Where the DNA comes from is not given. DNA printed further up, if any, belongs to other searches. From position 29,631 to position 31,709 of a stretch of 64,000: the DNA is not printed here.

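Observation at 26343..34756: Two divergent AprB/AprA-like ferredoxin-flavoprotein pairs in mirror order, wired to a TAXI-TRAP importer: candidate undescribed redox catabolic module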

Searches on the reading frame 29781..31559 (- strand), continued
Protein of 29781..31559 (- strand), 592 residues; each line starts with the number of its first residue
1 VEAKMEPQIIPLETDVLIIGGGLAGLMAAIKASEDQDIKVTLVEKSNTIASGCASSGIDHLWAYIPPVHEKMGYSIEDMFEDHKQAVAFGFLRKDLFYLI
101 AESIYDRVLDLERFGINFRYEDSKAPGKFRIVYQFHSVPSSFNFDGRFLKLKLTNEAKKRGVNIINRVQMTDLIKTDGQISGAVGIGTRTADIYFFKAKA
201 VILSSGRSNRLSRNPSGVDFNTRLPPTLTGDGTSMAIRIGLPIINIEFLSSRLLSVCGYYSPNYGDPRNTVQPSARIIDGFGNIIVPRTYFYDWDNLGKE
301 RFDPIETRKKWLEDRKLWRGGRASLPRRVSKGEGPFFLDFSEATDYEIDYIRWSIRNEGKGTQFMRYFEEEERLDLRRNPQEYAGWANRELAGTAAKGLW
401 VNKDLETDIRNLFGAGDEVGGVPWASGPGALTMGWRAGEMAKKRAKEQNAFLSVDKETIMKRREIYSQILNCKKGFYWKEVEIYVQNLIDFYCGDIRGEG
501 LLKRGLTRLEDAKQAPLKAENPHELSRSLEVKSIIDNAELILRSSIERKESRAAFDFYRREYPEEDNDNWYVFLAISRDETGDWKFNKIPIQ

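Call 36: search_protein_families(library=pfam, proteins=[L015:931-1731:+, L015:1728-2696:-, L015:2684-3370:-, L015:3380-4165:-, L015:4494-5468:+, L015:5585-6304:+, L006:7804-8826:+, L006:9235-10272:+, L018:9330-10829:+, L006:4609-5580:+], max_evalue=0.001)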
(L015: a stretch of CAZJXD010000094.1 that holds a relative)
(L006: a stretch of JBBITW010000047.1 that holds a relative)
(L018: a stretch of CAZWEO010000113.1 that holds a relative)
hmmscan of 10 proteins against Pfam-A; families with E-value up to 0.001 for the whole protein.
L015:931-1731:+ (266 aa): 1 family
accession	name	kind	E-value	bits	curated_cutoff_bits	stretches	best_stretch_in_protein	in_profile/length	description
PF07286.17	D-Glu_cyclase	-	3.4e-67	225.2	25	1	115-257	1-143/143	D-glutamate cyclase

L015:1728-2696:- (322 aa): 1 family
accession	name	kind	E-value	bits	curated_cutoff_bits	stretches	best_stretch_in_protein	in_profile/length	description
PF02626.20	CT_A_B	-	6.7e-93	311.5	25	1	29-293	1-260/261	Carboxyltransferase domain, subdomain A and B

L015:2684-3370:- (228 aa): 1 family
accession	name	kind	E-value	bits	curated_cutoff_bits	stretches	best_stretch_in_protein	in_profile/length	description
PF02682.21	CT_C_D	-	2.5e-75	253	22.1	1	7-207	2-202/202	Carboxyltransferase domain, subdomain C and D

L015:3380-4165:- (261 aa): 1 family
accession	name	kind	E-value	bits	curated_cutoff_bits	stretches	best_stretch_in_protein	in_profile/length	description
PF03746.21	LamB_YcsF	-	1.4e-102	342.8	22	1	7-247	1-238/239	LamB/YcsF family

L015:4494-5468:+ (324 aa): 1 family
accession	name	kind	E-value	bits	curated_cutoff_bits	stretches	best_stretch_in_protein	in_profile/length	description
PF01925.25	TauE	-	3e-45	155.2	32.6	1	9-283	3-236/237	Sulfite exporter TauE/SafE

L015:5585-6304:+ (239 aa): 8 families
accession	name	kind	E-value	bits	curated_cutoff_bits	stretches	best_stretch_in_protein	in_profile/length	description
PF07729.17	FCD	-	1.1e-23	84.4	24.3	1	109-223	3-119/125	FCD domain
PF00392.27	GntR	-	1.3e-17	63.7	27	1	18-75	2-59/64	Bacterial regulatory proteins, gntR family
PF21984.2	DnaD_N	-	2.6e-05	24.8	27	1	30-99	25-95/101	DnaD N-terminal domain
PF13545.12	HTH_Crp_2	-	5.2e-05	23.6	27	1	44-73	26-55/70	Crp-like helix-turn-helix domain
PF02082.26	Rrf2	-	5.3e-05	23.8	30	1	25-91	9-74/132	Iron-dependent Transcriptional regulator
PF08222.17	HTH_CodY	-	7.4e-05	22.7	27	1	46-73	10-37/61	CodY helix-turn-helix domain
PF01978.25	TrmB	-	0.00016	21.9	25.6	1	44-89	26-64/68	Sugar-specific transcriptional regulator TrmB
PF01047.28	MarR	-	0.00026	21.3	24.6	1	44-76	21-53/59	MarR family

L006:7804-8826:+ (340 aa): 1 family
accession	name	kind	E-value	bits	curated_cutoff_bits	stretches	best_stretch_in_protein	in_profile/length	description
PF04909.20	Amidohydro_2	-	7.2e-37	128.1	26.4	1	9-338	1-289/289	Amidohydrolase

L006:9235-10272:+ (345 aa): 2 families
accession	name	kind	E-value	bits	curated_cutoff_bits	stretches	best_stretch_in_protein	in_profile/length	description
PF23988.1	DUF7309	-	2.4e-54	183.7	27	1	11-182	1-170/170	Domain of unknown function (DUF7309)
PF22007.2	DUF6930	-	1.2e-31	109.9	27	1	218-337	2-122/123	Domain of unknown function (DUF6930)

L018:9330-10829:+ (499 aa): 8 families
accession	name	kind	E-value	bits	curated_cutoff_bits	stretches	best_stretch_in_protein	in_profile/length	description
PF13484.11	Fer4_16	-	2.9e-09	38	30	1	370-429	2-66/66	4Fe-4S double cluster binding domain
PF12838.12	Fer4_7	-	1.5e-08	35.4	27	1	370-429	2-51/52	4Fe-4S dicluster domain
PF00037.32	Fer4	-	2.4e-08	33.9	21.1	1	368-386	6-24/24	4Fe-4S binding domain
PF13237.11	Fer4_10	-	3.8e-06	27.2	25.5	0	368-427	7-53/53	4Fe-4S dicluster domain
PF12837.12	Fer4_6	-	6.6e-05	23.1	25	0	368-385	7-24/24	4Fe-4S binding domain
PF12798.12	Fer4_3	-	0.00017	22.6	27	0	418-429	3-14/15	4Fe-4S binding domain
PF25160.1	LdpA_Fe-S-bd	-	0.00018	21.6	27.6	0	367-387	25-45/49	LdpA Fe-S cluster-binding domain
PF13187.11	Fer4_9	-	0.00029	21.3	27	0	370-427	2-48/52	4Fe-4S dicluster domain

L006:4609-5580:+ (323 aa): 3 families
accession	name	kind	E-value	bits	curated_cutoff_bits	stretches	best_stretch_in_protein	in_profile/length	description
PF16868.10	NMT1_3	-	6e-55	187.3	27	1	34-319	3-289/289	NMT1-like family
PF12974.12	Phosphonate-bd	-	1e-09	38.6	27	1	116-198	79-164/242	ABC transporter, phosphonate, periplasmic substrate-binding protein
PF09084.16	NMT1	-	1.5e-07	32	20.5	1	119-222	70-171/216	NMT1/THI5 like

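Call 39: find_encoding_contigs(protein=P0003, flank=10000, max_places=2)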
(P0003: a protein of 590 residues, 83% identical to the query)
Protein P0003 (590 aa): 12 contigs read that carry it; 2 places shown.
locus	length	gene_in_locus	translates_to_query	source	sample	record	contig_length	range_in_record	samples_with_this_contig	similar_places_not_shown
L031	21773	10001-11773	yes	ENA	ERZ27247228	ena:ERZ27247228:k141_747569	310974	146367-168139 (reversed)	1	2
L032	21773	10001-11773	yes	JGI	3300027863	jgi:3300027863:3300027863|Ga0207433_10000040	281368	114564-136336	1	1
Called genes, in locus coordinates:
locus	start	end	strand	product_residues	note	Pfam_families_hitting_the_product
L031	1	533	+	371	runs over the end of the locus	-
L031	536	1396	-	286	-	PF14378:PAP2_3, PF01569:PAP2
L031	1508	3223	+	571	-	PF00587:tRNA-synt_2b, PF04073:tRNA_edit, PF03129:HGTP_anticodon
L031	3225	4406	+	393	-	PF01321:Creatinase_N, PF00557:Peptidase_M24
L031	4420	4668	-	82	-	-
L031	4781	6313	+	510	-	PF05362:Lon_C (weak), PF13541:ChlI, PF01078:Mg_chelatase, PF07728:AAA_5, PF00493:MCM (weak), PF13335:Mg_chelatase_C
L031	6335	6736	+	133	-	PF12092:DUF3568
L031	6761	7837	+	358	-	PF16868:NMT1_3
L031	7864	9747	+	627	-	PF06808:DctM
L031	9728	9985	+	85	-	PF14697:Fer4_21 (faint), PF00037:Fer4 (faint), PF12838:Fer4_7 (weak)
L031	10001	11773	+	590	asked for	PF00890:FAD_binding_2, PF01266:DAO, PF03486:HI0933_like (weak), PF07992:Pyr_redox_2 (weak), PF12831:FAD_oxidored (weak), PF13450:NAD_binding_8 (faint), PF02910:Succ_DH_flav_C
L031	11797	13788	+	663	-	PF00890:FAD_binding_2, PF01266:DAO, PF07992:Pyr_redox_2 (faint), PF12831:FAD_oxidored, PF02910:Succ_DH_flav_C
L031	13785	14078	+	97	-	PF17179:Fer4_22 (faint), PF14697:Fer4_21 (faint), PF12797:Fer4_2 (faint), PF00037:Fer4 (weak), PF12837:Fer4_6 (faint), PF13237:Fer4_10 (weak), PF12838:Fer4_7, PF13187:Fer4_9, +1 more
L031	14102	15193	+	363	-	PF12838:Fer4_7 (faint), PF14697:Fer4_21 (weak), PF00037:Fer4 (weak)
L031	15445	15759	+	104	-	PF18498:DUF5618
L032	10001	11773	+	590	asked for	PF00890:FAD_binding_2, PF01266:DAO, PF03486:HI0933_like (weak), PF07992:Pyr_redox_2 (weak), PF12831:FAD_oxidored (weak), PF13450:NAD_binding_8 (faint), PF02910:Succ_DH_flav_C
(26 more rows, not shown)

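Call 56: predict_structure(alignment_id=A3)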
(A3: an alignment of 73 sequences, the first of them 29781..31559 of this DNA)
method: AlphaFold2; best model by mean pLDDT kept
length: 592 residues; sequences in the alignment: 73
mean_pLDDT: 82.7   pTM: 0.89
mean pLDDT of the five models: 82.7, 82.5, 81.8, 79.3, 78.4
residues with pLDDT >= 90: 260; 70-90: 224; 50-70: 70; < 50: 38
segments of 3 or more residues with pLDDT < 50: 1-3, 217-229, 252-260, 388-392
pLDDT, mean of each block of 10 residues (from residue 1): 69 97 94 94 89 62 83 87 85 93 93 90 74 59 81 95 96 95 95 97 72 45 38 89 85 46 62 77 82 66 82 70 65 84 85 77 82 88 62 72 96 91 80 97 96 90 92 91 82 81 95 95 90 88 93 85 93 94 94 82
secondary structure, 60 per line:
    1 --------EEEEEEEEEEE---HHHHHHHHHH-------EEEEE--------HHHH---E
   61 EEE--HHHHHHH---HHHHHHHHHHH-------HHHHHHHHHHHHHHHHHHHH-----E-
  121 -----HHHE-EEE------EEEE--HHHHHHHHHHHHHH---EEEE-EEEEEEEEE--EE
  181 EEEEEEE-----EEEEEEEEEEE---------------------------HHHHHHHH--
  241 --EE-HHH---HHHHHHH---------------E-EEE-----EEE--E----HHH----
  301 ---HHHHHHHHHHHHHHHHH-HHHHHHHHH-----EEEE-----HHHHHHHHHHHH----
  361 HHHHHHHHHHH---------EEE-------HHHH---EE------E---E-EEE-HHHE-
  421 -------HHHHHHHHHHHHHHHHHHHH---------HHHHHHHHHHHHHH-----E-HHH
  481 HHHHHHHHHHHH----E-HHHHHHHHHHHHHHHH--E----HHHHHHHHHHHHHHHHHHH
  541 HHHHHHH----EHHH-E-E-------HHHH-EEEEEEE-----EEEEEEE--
elements in order: E9-19 H23-32 E40-44 H53-56 E60-63 H66-72 H76-86 H94-113 E131-133 E140-143 H146-159 E163-166 E168-176 E179-187 E193-203 H231-238 H252-258 E276-278 E284-286 H304-320 H322-330 E336-339 H345-356 H361-371 E381-383 H391-394 E412-414 H428-447 H457-470 H478-492 H499-514 H522-547 H567-570 E572-578 E584-590

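Call 60: fold_search(model_id=the predicted structure, library=pdb)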
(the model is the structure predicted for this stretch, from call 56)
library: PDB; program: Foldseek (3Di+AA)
matches with E <= 10: 1856; with E <= 0.001: 1267
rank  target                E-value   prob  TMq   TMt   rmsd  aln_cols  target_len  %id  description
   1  8a8o_A                2.5e-35  1.00  0.75  0.80   6.1       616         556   24  PAPS reductase from Methanothermococcus thermolithotrophicus refined to 1.45 A (released 2023-04-26)
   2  8a8o_B                6.0e-33  1.00  0.74  0.80   5.1       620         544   24  PAPS reductase from Methanothermococcus thermolithotrophicus refined to 1.45 A (released 2023-04-26)
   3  2fja_A                3.1e-32  1.00  0.76  0.70   5.6       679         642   22  adenosine 5'-phosphosulfate reductase in complex with substrate (released 2006-03-28)
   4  1jnr_A                3.1e-32  1.00  0.74  0.68   5.9       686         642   21  Structure of adenylylsulfate reductase from the hyperthermophilic Archaeoglobus fulgidus at 1.6 resolution (released 2002-02-27)
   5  1kf6_A                1.8e-27  1.00  0.70  0.72   6.0       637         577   18  E. coli Quinol-Fumarate Reductase with Bound Inhibitor HQNO (released 2002-03-13)
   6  3gyx_A                2.6e-27  1.00  0.75  0.68   5.7       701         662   18  Crystal structure of adenylylsulfate reductase from Desulfovibrio gigas (released 2009-12-15)
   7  5vpn_E                3.6e-27  1.00  0.71  0.72   6.0       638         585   18  E. coli Quinol fumarate reductase FrdA E245Q mutation (released 2017-06-21)
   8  5vpn_A                1.3e-26  1.00  0.69  0.70   6.5       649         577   18  E. coli Quinol fumarate reductase FrdA E245Q mutation (released 2017-06-21)
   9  6awf_A                1.7e-26  1.00  0.70  0.73   5.9       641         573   17  Escherichia coli quinol:fumarate reductase crystallized without dicarboxylate (released 2017-12-06)
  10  6b58_C                2.4e-26  1.00  0.67  0.72   6.0       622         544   18  FrdA-SdhE assembly intermediate (released 2018-01-24)
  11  1qlb_A                3.7e-26  1.00  0.66  0.60   7.5       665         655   18  respiratory complex II-like fumarate reductase from Wolinella succinogenes (released 1999-11-29)
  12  7d6x_A                4.9e-26  1.00  0.66  0.66   7.6       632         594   20  Mycobacterium smegmatis Sdh1 complex in the apo form (released 2021-04-07)
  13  2b76_A                1.2e-25  1.00  0.70  0.72   6.0       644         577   18  E. coli Quinol fumarate reductase FrdA E49Q mutation (released 2006-02-21)
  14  9a55_A                1.9e-25  1.00  0.66  0.67   7.4       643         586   16  Integrative model of SDHA-ATPF by crosslinking MS and deep learning (released 2024-09-18)
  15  6b58_A                3.5e-25  1.00  0.64  0.70   6.4       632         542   18  FrdA-SdhE assembly intermediate (released 2018-01-24)
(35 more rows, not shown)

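Call 61: search_protein_families(library=pfam, proteins=[L008:2931-3977:+, L008:3985-5538:+, L008:5559-6203:+, L008:6331-7329:+, L008:7326-8369:+, L008:2150-2986:-, L008:8594-9589:-, L016:2770-3801:+, L029:11157-12755:+, L029:17071-18312:+], max_evalue=0.0001)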
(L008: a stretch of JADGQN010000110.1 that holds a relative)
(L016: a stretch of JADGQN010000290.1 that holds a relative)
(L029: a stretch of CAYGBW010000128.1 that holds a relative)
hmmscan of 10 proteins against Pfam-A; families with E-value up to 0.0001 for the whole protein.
L008:2931-3977:+ (348 aa): 4 families
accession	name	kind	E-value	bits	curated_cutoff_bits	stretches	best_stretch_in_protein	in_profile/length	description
PF16576.10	HlyD_D23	-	1.3e-18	67.5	30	1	144-284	68-186/214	Barrel-sandwich domain of CusB or HlyD membrane-fusion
PF13437.12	HlyD_3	-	1.1e-15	58.7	22.2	1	209-286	1-80/106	HlyD family secretion protein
PF00529.27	CusB_dom_1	-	1.5e-12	48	26.5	1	168-330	12-82/89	Cation efflux system protein CusB domain 1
PF13533.13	Biotin_lipoyl_2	-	2.5e-05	24.4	29.8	0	44-68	1-25/32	Biotin-lipoyl like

L008:3985-5538:+ (517 aa): 2 families
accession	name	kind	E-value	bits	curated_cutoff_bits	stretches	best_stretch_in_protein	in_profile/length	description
PF07690.21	MFS_1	-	2.1e-60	204.9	33.4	1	17-410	2-346/347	Major Facilitator Superfamily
PF06609.19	TRI12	-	7.4e-05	21.8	23.2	1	30-266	63-309/599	Fungal trichothecene efflux pump (TRI12)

L008:5559-6203:+ (214 aa): 1 family
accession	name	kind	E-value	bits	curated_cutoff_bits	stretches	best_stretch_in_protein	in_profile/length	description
PF13189.12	Cytidylate_kin2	-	2e-46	158.8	28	1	9-192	2-175/176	Cytidylate kinase-like family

L008:6331-7329:+ (332 aa): 1 family
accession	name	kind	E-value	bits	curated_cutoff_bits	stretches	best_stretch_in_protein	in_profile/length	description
PF03401.19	TctC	-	5.1e-70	236.6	27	1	56-323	3-272/274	Tripartite tricarboxylate transporter family receptor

L008:7326-8369:+ (347 aa): 1 family
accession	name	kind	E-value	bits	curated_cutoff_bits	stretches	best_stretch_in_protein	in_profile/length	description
PF03401.19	TctC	-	3.1e-65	220.8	27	1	70-338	3-272/274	Tripartite tricarboxylate transporter family receptor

L008:2150-2986:- (278 aa): 0 families

L008:8594-9589:- (331 aa): 1 family
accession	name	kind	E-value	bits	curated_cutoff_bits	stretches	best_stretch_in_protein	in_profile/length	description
PF03401.19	TctC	-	8.1e-52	176.9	27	1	55-327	2-274/274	Tripartite tricarboxylate transporter family receptor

L016:2770-3801:+ (343 aa): 1 family
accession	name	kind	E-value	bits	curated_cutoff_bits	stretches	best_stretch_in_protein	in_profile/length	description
PF03480.18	DctP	-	5.6e-47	160.9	23.4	1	44-315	9-281/286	Bacterial extracellular solute-binding protein, family 7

L029:11157-12755:+ (532 aa): 1 family
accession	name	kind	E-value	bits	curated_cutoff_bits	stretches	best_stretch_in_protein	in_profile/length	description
PF00496.27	SBP_bac_5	-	1.8e-71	241.7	32.4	1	83-427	2-350/368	Bacterial extracellular solute-binding proteins, family 5 Middle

L029:17071-18312:+ (413 aa): 0 families

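Call 62: search_protein_families(library=pfam, proteins=[L029:12879-13820:+, L029:13852-14727:+, L029:14967-16040:+, L029:6625-8115:-, L029:4852-6258:+, L027:11850-13178:+, L027:3332-4291:+, L027:18017-19180:+, L022:5056-6201:+, L022:12970-15147:+], max_evalue=0.0001)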
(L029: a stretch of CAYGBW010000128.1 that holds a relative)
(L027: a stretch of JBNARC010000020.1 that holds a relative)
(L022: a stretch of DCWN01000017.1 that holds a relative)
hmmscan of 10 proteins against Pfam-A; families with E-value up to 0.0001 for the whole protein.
L029:12879-13820:+ (313 aa): 2 families
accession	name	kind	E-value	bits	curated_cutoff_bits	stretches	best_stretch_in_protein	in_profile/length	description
PF00528.27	BPD_transp_1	-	1.3e-42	146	26.4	1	114-307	2-183/184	Binding-protein-dependent transport system inner membrane component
PF19300.4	BPD_transp_1_N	-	7.4e-12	45.9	23.8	1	1-102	1-114/114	Binding-prot-dependent transport system membrane comp, N-term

L029:13852-14727:+ (291 aa): 2 families
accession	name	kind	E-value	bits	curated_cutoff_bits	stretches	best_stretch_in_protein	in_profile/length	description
PF00528.27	BPD_transp_1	-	3.1e-30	105.7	26.4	1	107-290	1-183/184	Binding-protein-dependent transport system inner membrane component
PF12911.12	OppC_N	-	6.7e-15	55.2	23.9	1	19-66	6-53/53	N-terminal TM domain of oligopeptide transport permease C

L029:14967-16040:+ (357 aa): 3 families
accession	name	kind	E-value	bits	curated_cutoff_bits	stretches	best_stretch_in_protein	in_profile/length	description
PF00005.33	ABC_tran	-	9.4e-29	101.2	25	1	62-221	2-137/137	ABC transporter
PF08352.17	oligo_HPY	-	6.9e-21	74.8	27.1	1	272-336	1-65/65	Oligopeptide/dipeptide transporter, C-terminal region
PF13304.12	AAA_21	-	3.5e-07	31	27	1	189-257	234-304/304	AAA domain, putative AbiEii toxin, Type IV TA system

L029:6625-8115:- (496 aa): 1 family
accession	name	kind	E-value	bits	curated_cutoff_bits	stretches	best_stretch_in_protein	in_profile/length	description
PF11074.14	DUF2779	-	6e-35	120.7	23.3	1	298-420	1-126/126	Domain of unknown function(DUF2779)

L029:4852-6258:+ (468 aa): 7 families
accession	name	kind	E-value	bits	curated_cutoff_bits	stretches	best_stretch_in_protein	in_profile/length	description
PF07719.23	TPR_2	-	1.8e-10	40.5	27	0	371-399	2-30/34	Tetratricopeptide repeat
PF00515.34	TPR_1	-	1.9e-07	31.1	27.8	0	371-398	2-29/34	Tetratricopeptide repeat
PF13181.12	TPR_8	-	2.1e-07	31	25.7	0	371-398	2-29/34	Tetratricopeptide repeat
PF14559.12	TPR_19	-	6.1e-07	30.1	25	0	387-448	8-68/68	Tetratricopeptide repeat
PF13432.12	TPR_16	-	8.1e-07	29.8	32.7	0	65-103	21-58/65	Tetratricopeptide repeat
PF13431.12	TPR_17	-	3.2e-05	24.3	24.4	0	67-95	5-33/34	Tetratricopeptide repeat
PF13424.12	TPR_12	-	4.3e-05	24.1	30.1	0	71-101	41-71/77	Tetratricopeptide repeat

L027:11850-13178:+ (442 aa): 1 family
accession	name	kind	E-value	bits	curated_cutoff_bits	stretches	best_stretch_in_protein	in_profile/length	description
PF01208.23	URO-D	-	2.1e-25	89.9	23.9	1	235-438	139-346/346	Uroporphyrinogen decarboxylase (URO-D)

L027:3332-4291:+ (319 aa): 2 families
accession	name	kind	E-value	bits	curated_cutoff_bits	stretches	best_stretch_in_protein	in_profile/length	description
PF00528.27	BPD_transp_1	-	8.4e-43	146.7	26.4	1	118-317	1-183/184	Binding-protein-dependent transport system inner membrane component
PF19300.4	BPD_transp_1_N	-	2.5e-15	57.1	23.8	1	1-106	1-113/114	Binding-prot-dependent transport system membrane comp, N-term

L027:18017-19180:+ (387 aa): 0 families

L022:5056-6201:+ (381 aa): 1 family
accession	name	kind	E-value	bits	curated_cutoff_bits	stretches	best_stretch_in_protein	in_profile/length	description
PF04909.20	Amidohydro_2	-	4.6e-39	135.3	26.4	1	86-378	2-286/289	Amidohydrolase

L022:12970-15147:+ (725 aa): 0 families
